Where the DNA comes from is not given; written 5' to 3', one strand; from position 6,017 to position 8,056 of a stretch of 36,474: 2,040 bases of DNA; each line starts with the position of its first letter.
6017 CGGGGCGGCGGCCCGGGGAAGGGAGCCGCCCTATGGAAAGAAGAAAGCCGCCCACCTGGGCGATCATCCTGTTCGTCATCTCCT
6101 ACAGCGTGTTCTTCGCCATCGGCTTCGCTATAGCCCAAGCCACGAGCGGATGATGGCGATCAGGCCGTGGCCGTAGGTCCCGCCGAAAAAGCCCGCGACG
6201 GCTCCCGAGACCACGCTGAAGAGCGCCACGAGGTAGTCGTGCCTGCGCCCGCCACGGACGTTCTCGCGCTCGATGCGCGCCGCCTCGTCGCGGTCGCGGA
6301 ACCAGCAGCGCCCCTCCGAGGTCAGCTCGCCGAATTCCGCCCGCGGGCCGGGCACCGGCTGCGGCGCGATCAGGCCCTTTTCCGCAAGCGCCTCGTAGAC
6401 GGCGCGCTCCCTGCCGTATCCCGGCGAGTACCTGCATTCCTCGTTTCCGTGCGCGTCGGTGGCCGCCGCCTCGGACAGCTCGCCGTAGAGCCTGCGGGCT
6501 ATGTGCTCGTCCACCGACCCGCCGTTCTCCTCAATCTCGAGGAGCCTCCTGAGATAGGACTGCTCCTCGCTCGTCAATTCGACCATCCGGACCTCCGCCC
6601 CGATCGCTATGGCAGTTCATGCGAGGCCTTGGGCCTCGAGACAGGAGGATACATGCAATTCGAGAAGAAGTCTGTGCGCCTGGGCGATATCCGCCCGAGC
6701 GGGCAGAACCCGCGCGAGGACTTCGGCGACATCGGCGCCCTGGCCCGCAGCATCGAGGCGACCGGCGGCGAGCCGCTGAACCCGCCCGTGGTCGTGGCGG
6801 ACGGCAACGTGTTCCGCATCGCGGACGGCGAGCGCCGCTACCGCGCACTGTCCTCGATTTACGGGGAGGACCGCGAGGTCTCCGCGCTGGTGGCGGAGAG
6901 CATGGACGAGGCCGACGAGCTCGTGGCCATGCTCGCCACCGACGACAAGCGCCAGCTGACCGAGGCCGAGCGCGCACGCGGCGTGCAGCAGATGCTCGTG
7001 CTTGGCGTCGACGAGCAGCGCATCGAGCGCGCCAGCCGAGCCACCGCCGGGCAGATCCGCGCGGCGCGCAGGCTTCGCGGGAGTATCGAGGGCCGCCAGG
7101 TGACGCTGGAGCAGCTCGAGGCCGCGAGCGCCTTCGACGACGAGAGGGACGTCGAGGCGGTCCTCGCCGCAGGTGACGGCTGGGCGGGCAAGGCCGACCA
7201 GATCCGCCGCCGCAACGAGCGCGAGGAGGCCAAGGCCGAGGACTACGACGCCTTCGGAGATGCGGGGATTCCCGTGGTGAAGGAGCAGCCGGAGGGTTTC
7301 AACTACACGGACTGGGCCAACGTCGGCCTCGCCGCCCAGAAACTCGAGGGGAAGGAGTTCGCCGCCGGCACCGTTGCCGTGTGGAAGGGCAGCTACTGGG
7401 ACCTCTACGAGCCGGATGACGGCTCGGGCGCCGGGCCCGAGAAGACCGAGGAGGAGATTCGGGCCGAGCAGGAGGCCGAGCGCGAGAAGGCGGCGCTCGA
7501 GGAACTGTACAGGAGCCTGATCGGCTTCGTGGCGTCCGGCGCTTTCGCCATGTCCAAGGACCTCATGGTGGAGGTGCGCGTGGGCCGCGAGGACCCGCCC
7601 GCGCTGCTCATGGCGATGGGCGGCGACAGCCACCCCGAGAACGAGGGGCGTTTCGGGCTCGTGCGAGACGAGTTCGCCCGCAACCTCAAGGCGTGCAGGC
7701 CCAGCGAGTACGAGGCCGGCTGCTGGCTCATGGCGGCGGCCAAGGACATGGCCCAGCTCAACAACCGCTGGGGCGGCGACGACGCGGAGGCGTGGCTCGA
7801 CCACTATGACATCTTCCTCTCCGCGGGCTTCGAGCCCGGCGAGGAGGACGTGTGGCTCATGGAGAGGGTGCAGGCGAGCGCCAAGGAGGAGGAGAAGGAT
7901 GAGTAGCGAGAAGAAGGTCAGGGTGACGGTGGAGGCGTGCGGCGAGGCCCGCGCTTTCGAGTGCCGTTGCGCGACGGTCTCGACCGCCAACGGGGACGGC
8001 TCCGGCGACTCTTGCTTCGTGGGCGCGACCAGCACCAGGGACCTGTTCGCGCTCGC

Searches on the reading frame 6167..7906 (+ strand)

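Call 10: search_protein_families(library=pfam, max_evalue=0.01, proteins=[window:6167-7906:+])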
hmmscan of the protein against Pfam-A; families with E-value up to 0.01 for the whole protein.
window:6167-7906:+ (579 aa): 1 family
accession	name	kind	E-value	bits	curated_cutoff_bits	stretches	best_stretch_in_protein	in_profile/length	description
PF02195.25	ParB_N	-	0.00082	19.8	26.3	1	170-255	6-90/95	ParB N-terminal domain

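Call 11: search_protein_families(library=phrogs, max_evalue=0.001, proteins=[window:6167-7906:+])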
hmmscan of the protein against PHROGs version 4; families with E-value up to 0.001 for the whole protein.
window:6167-7906:+ (579 aa): 7 families
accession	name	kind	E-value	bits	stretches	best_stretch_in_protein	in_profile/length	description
phrog_6218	-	DNA, RNA and nucleotide metabolism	3.3e-21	77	1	174-376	12-226/506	ParB-like partition protein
phrog_18056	-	DNA, RNA and nucleotide metabolism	7.6e-21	75.4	1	169-380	5-196/387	ParB-like partition nuclease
phrog_1033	-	DNA, RNA and nucleotide metabolism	1.3e-10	42.6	1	179-442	46-302/334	ParB-like partition protein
phrog_12047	-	DNA, RNA and nucleotide metabolism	7e-06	26.8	1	182-263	14-89/301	ParB-like partition nuclease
phrog_498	-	other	3.9e-05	23.4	1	166-253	34-119/633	DNA methyltransferase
phrog_620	-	DNA, RNA and nucleotide metabolism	0.00017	22.8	1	164-257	6-93/217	ParB-like partition protein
phrog_8071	-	DNA, RNA and nucleotide metabolism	0.00087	19.6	0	166-256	6-90/389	ParB-like partition protein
